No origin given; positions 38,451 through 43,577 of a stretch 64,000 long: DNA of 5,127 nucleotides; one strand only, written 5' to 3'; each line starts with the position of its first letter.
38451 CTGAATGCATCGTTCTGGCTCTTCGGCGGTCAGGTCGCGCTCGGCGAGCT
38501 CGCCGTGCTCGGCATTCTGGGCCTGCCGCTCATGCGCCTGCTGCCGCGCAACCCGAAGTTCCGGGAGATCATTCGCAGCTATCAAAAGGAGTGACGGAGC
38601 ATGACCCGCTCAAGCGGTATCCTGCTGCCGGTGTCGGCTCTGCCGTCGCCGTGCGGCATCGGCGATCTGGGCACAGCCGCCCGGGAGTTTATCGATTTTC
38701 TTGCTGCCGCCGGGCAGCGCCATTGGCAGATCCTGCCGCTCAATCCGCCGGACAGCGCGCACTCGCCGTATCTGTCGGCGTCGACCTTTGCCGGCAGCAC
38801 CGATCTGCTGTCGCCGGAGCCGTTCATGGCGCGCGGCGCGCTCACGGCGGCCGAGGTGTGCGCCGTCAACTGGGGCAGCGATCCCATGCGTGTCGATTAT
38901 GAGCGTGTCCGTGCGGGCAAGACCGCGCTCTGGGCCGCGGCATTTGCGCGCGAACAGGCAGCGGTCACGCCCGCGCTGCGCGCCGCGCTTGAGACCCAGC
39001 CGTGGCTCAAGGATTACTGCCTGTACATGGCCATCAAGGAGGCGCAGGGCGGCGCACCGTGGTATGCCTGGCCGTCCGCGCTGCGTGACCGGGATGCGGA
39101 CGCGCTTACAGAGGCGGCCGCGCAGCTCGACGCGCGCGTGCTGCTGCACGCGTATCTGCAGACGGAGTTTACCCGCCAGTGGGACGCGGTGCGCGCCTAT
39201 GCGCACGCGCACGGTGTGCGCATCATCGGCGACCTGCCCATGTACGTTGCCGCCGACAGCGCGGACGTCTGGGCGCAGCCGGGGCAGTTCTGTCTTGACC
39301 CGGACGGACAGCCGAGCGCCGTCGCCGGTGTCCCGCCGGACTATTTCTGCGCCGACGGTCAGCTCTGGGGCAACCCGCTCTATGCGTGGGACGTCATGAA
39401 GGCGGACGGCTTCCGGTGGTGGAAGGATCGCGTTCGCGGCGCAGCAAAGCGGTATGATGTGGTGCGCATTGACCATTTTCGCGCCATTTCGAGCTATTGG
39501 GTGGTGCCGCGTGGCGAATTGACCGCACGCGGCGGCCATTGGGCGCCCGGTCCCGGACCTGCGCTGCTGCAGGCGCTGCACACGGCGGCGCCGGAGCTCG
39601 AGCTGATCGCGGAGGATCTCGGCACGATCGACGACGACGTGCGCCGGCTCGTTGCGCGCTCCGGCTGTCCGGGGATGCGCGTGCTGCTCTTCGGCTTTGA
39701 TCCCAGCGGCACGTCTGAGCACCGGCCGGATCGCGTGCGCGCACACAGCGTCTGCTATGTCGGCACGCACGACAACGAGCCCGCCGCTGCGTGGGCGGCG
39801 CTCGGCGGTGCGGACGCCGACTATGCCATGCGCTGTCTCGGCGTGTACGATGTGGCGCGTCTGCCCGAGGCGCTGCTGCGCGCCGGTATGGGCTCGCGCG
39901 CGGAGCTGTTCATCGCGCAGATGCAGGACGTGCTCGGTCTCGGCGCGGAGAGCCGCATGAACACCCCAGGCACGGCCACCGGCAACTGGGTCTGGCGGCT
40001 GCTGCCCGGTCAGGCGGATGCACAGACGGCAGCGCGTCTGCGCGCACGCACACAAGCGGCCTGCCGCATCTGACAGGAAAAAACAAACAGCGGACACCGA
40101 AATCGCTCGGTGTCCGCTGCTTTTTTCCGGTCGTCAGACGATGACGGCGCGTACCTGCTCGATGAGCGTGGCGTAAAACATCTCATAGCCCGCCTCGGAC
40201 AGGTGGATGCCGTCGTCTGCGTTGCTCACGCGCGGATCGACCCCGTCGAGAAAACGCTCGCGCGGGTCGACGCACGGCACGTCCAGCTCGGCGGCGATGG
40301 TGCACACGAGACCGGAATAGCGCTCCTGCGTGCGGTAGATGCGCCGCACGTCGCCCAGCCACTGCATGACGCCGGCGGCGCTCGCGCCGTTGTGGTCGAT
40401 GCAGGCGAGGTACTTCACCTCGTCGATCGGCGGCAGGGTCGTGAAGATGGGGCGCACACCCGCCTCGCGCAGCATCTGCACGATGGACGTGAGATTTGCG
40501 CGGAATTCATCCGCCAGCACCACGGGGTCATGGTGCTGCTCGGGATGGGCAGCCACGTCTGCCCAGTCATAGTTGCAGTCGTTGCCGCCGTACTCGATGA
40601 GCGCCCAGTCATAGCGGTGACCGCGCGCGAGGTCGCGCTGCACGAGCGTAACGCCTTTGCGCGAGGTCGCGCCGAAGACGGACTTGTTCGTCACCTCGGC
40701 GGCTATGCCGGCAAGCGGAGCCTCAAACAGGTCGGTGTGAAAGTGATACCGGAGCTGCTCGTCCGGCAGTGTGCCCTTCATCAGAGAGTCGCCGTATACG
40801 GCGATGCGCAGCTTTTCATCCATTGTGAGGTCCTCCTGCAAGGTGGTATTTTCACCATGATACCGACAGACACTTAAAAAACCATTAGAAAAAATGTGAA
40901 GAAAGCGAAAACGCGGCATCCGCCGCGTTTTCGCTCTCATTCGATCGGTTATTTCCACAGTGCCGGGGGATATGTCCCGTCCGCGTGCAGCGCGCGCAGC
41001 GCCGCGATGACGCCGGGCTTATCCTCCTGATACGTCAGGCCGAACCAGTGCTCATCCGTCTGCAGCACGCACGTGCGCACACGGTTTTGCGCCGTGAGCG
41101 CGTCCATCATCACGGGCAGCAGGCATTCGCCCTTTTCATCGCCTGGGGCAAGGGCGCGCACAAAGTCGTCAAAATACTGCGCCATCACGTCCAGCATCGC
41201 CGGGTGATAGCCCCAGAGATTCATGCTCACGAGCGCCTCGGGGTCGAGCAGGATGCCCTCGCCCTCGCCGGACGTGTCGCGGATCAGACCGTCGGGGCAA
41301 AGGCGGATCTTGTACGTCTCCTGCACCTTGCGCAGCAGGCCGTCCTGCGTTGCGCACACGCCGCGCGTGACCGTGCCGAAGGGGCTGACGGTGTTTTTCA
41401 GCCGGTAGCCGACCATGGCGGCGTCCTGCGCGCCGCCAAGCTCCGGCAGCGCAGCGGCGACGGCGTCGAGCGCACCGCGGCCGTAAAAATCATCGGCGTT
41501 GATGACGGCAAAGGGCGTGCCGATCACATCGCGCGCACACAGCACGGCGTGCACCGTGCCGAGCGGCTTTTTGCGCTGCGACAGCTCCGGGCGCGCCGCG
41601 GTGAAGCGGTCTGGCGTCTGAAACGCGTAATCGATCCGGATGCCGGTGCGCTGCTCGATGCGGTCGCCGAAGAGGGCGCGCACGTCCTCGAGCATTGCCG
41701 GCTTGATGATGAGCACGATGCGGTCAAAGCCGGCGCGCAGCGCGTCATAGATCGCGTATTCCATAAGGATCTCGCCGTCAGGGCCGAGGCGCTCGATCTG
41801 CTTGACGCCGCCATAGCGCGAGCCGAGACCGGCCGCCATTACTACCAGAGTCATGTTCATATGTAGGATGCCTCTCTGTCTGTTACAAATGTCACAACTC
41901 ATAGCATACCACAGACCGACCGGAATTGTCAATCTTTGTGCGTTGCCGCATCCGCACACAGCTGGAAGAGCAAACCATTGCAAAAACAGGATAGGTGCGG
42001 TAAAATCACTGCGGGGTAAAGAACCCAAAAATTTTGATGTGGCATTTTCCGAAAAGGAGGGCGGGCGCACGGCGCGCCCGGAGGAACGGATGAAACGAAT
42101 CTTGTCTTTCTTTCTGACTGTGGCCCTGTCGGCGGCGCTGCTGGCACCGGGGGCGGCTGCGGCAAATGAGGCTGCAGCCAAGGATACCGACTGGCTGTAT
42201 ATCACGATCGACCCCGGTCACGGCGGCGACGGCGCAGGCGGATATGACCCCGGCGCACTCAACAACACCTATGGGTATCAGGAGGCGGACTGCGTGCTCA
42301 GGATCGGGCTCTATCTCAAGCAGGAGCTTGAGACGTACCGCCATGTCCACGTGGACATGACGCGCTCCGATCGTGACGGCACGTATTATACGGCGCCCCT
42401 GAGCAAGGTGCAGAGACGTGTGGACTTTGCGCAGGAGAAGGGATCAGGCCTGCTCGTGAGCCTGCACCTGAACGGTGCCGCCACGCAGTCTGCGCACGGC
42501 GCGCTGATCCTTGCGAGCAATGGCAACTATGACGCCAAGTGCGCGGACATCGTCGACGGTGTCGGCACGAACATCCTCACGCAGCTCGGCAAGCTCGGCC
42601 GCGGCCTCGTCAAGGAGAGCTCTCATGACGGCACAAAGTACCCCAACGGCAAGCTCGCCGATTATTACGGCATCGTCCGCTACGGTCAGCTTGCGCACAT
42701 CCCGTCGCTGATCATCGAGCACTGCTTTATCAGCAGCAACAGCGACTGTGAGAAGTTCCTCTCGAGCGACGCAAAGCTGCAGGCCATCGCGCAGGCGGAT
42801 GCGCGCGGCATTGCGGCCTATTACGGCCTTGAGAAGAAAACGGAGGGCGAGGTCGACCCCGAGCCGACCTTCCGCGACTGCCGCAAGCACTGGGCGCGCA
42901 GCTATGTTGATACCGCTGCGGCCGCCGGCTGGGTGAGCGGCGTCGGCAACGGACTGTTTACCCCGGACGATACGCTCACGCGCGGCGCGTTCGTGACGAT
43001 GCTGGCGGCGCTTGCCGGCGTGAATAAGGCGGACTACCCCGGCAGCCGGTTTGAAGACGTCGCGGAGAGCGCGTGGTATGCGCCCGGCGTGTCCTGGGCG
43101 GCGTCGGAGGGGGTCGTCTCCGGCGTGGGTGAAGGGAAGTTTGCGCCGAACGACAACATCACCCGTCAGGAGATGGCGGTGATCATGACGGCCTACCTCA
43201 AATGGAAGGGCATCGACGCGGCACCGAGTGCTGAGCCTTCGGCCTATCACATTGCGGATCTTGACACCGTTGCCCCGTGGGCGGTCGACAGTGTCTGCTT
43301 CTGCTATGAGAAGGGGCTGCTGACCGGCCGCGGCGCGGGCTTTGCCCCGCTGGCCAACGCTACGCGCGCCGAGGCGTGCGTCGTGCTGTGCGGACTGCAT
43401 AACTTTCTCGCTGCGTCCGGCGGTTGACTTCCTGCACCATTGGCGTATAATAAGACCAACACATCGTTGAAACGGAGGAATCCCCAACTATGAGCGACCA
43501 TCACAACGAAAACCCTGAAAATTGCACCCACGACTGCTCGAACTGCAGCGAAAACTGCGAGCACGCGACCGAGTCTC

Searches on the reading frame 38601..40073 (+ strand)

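Call 92: search_protein_families(library=pfam, proteins=[window:38601-40073:+], max_evalue=0.00001)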
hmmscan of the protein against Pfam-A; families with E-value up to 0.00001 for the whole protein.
window:38601-40073:+ (490 aa): 1 family
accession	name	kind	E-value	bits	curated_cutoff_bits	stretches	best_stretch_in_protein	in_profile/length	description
PF02446.23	Glyco_hydro_77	-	2.2e-152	508.6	25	1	9-470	1-462/465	4-alpha-glucanotransferase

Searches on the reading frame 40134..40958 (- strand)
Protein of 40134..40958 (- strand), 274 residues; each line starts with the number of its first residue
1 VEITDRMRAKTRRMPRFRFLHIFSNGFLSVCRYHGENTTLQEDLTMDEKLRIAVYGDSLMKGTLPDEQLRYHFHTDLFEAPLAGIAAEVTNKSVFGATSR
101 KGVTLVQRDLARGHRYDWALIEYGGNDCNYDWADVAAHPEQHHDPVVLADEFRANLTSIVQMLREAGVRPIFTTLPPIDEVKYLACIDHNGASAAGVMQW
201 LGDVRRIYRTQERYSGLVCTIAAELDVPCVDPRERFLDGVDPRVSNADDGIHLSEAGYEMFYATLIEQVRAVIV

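Call 93: search_protein_families(library=pfam, proteins=[window:40134-40958:-], max_evalue=0.0001)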
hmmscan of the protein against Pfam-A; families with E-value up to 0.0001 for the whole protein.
window:40134-40958:- (274 aa): 3 families
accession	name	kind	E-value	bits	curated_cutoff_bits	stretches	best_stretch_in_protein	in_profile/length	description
PF13472.12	Lipase_GDSL_2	-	5.2e-20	73.1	32.9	1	54-259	1-177/178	GDSL-like Lipase/Acylhydrolase family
PF00657.28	Lipase_GDSL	-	4.3e-07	30.7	23.6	1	56-261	5-204/208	GDSL-like Lipase/Acylhydrolase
PF04311.20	DUF459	-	1.4e-05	25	27.2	0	51-184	1-125/197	Protein of unknown function (DUF459)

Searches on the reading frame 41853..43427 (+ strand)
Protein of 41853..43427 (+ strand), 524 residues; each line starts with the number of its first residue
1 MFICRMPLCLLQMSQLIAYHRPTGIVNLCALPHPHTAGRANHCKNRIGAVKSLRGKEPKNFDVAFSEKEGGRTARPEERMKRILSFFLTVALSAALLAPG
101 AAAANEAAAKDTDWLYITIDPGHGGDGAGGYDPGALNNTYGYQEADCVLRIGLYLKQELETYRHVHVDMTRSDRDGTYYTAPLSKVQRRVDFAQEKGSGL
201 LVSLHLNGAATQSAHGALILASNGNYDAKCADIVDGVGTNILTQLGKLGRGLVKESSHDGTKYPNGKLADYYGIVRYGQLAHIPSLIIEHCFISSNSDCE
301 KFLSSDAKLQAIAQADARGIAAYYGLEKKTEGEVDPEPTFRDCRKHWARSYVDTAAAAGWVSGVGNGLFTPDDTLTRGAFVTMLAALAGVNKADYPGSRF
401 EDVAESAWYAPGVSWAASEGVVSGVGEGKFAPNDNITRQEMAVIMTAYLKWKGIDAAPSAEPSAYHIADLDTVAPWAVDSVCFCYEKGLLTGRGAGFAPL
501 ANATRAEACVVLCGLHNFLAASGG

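Call 92: search_protein_families(library=pfam, proteins=[window:41853-43427:+], max_evalue=0.00001)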
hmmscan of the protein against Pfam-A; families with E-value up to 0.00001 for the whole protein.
window:41853-43427:+ (524 aa): 2 families
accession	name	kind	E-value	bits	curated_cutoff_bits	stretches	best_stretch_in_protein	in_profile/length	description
PF00395.25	SLH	-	4.6e-37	126.2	20.8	3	399-442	1-44/44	S-layer homology domain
PF01520.23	Amidase_3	-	8e-27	94.8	27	1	117-321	1-173/174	N-acetylmuramoyl-L-alanine amidase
